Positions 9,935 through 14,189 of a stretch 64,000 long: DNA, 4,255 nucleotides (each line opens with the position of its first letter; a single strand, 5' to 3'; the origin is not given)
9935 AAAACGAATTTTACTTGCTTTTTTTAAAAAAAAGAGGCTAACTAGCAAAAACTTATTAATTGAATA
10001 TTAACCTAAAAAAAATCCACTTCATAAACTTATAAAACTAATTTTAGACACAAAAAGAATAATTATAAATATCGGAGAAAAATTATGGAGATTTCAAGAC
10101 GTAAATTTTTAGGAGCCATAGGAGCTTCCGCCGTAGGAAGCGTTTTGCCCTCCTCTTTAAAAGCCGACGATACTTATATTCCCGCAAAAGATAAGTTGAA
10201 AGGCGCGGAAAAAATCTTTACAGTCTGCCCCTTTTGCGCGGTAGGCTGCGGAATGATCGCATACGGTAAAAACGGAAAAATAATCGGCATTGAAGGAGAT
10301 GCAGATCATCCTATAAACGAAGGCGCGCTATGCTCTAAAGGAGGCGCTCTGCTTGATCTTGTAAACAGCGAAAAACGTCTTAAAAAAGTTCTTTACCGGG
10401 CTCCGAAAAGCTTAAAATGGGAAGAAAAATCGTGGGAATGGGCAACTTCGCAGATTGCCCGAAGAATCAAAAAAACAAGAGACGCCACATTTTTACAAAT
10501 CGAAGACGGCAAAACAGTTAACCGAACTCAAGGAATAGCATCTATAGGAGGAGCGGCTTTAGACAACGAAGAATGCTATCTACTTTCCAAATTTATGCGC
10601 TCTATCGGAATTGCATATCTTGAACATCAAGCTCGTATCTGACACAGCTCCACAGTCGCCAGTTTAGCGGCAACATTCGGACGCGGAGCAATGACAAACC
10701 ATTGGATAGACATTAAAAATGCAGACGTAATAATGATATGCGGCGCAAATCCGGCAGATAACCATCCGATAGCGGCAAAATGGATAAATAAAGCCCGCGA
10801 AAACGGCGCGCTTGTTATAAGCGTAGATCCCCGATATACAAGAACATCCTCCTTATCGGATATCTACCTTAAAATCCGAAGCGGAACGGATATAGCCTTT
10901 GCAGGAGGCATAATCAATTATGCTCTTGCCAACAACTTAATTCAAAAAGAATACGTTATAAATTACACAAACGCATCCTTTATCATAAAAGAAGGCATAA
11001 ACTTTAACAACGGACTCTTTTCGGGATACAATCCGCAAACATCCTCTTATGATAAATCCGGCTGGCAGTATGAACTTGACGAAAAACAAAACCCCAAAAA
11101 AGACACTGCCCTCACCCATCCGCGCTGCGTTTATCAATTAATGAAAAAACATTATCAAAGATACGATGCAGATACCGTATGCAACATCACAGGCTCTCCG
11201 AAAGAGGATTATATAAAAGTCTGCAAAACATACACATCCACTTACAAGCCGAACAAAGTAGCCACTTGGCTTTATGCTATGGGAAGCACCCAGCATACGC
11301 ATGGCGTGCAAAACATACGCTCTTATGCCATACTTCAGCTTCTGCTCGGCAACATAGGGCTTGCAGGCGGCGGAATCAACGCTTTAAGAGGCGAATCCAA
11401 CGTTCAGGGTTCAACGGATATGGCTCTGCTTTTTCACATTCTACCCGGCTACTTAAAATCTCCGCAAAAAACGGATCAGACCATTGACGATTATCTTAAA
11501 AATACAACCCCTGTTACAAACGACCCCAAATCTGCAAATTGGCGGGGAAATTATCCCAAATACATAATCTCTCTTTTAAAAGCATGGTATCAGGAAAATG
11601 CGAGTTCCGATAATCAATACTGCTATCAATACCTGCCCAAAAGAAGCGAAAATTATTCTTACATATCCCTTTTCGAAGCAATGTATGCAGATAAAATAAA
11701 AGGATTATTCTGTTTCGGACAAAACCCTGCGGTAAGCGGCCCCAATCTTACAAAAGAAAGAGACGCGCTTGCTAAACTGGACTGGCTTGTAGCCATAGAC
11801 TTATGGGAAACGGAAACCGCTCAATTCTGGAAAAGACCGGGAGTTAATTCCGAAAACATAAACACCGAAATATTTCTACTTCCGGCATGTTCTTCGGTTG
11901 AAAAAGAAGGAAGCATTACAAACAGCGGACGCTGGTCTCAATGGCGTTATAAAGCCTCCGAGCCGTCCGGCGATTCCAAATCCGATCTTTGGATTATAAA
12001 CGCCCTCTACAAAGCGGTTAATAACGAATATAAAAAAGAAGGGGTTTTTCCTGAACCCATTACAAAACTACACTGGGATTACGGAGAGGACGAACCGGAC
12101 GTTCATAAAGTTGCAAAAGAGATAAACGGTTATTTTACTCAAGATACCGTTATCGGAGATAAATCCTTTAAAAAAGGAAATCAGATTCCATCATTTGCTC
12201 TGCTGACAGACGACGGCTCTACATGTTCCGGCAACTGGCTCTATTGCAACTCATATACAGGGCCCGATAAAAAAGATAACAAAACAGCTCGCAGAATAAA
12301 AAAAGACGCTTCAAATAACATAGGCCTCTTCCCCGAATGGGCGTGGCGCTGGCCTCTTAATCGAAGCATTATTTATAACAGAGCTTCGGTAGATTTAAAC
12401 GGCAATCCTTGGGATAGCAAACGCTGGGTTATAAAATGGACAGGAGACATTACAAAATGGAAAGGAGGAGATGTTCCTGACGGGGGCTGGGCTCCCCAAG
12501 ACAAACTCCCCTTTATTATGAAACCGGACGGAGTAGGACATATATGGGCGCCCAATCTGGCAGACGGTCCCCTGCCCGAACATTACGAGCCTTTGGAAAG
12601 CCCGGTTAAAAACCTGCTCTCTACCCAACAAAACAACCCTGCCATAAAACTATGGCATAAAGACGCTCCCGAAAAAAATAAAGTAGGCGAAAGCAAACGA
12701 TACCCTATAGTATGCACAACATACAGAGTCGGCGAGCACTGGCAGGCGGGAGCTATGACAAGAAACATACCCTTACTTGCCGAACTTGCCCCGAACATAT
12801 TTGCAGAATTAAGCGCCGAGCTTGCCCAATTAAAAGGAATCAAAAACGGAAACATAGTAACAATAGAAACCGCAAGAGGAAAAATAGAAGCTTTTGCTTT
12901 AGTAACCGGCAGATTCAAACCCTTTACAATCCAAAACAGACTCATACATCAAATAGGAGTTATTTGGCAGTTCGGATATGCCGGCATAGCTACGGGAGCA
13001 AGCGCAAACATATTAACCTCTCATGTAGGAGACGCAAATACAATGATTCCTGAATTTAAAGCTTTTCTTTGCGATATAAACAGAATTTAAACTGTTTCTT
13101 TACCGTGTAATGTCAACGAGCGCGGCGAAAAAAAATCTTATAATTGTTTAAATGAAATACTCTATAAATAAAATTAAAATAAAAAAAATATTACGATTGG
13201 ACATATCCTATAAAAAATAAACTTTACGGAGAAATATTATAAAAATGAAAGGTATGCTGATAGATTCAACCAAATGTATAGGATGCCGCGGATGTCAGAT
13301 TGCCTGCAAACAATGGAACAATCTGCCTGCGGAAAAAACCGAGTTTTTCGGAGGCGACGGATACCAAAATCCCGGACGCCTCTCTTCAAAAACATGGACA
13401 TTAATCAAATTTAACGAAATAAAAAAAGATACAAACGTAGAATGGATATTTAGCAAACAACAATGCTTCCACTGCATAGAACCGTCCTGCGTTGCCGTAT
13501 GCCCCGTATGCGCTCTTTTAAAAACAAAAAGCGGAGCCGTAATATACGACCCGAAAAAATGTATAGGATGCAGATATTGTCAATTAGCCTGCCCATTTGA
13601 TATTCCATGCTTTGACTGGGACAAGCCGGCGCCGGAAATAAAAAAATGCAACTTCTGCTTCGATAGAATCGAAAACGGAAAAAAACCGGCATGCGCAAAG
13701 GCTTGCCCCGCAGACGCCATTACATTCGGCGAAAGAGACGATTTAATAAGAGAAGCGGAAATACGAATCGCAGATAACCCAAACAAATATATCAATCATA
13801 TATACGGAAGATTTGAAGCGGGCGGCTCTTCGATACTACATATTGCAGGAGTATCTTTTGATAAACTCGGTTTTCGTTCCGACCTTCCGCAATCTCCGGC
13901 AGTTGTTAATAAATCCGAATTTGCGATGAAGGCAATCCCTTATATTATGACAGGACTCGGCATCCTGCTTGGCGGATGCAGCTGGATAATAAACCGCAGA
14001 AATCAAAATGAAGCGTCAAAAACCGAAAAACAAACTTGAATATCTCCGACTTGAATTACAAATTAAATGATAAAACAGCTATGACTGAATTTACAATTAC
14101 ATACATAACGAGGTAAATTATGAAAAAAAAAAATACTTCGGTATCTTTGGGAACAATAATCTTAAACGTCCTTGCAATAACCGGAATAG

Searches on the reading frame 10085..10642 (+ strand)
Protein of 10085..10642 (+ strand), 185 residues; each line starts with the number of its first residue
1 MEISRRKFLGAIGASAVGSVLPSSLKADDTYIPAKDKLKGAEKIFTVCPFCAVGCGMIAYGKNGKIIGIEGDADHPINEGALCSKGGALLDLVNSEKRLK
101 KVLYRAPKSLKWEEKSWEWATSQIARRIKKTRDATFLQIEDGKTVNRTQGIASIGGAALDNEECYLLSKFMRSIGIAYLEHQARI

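Call 67: search_protein_families(library=pfam, proteins=[window:10085-10642:+], max_evalue=0.00001)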
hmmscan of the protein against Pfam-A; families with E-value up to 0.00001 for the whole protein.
window:10085-10642:+ (185 aa): 1 family
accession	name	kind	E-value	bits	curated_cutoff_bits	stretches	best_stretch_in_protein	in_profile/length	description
PF04879.21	Molybdop_Fe4S4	-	1.4e-18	67.1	22.7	1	46-95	6-55/55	Molybdopterin oxidoreductase Fe4S4 domain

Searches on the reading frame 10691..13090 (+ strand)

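Call 67: search_protein_families(library=pfam, proteins=[window:10691-13090:+], max_evalue=0.00001)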
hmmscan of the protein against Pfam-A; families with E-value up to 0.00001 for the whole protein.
window:10691-13090:+ (799 aa): 2 families
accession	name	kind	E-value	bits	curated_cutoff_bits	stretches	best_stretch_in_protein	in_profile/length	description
PF00384.28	Molybdopterin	-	1.1e-30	107.3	24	1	2-441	99-352/353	Molybdopterin oxidoreductase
PF01568.27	Molydop_binding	-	7.2e-15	55.4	26.8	1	674-792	2-109/110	Molydopterin dinucleotide binding domain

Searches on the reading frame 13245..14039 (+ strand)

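Call 67: search_protein_families(library=pfam, proteins=[window:13245-14039:+], max_evalue=0.00001)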
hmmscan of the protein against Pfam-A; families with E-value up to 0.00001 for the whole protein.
window:13245-14039:+ (264 aa): 7 families
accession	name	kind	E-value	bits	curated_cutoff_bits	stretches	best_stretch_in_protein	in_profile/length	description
PF13247.11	Fer4_11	-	7.9e-25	87.4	26.2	1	65-164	1-100/100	4Fe-4S dicluster domain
PF12838.12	Fer4_7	-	4.3e-13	49.9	27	1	10-88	1-50/52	4Fe-4S dicluster domain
PF12797.12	Fer4_2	-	3.5e-10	39.6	24.5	1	98-118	2-22/22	4Fe-4S binding domain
PF13237.11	Fer4_10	-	7.9e-10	39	25.5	0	68-117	3-53/53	4Fe-4S dicluster domain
PF12837.12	Fer4_6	-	1.3e-07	31.7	25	0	100-120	3-23/24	4Fe-4S binding domain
PF13187.11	Fer4_9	-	1.4e-07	31.8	27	0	105-159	1-52/52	4Fe-4S dicluster domain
PF00037.32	Fer4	-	2.6e-07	30.6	21.1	1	99-120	1-22/24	4Fe-4S binding domain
